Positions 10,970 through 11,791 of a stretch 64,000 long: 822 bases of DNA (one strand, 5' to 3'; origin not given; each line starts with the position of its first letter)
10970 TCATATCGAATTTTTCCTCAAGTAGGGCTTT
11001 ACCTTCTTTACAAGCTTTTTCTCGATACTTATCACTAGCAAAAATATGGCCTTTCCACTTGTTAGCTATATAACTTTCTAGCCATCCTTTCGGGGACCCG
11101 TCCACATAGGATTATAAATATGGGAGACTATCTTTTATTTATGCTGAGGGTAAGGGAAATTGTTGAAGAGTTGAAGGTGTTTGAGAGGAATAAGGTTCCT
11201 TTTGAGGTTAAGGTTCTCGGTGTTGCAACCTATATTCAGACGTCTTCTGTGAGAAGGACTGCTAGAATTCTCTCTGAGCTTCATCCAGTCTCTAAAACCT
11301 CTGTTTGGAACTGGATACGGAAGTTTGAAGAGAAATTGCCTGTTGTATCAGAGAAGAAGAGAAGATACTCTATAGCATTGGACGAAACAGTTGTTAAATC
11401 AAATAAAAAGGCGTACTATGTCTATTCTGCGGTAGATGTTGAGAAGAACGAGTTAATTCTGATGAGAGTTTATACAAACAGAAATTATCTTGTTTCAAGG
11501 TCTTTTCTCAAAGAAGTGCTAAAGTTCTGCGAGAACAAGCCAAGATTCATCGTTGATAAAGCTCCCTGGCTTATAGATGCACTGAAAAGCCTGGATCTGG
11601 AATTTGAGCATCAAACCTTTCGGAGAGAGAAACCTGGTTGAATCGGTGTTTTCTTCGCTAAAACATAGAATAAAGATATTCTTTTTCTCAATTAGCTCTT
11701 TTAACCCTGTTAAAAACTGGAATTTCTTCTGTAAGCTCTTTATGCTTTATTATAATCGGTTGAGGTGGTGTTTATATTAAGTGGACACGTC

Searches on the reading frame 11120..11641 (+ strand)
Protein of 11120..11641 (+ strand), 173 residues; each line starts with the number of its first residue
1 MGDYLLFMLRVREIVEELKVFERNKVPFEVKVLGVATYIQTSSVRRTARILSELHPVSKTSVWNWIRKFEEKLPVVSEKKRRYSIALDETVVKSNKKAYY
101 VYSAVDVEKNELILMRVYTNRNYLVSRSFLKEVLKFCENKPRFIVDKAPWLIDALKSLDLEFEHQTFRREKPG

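Call 47: search_protein_families(library=pfam, proteins=[window:11120-11641:+], max_evalue=0.001)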
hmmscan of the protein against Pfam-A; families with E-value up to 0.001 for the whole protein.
window:11120-11641:+ (173 aa): 1 family
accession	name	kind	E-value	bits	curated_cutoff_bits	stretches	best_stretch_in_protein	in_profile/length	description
PF13610.12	DDE_Tnp_IS240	-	6.2e-10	39.8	27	1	84-161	3-80/139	DDE domain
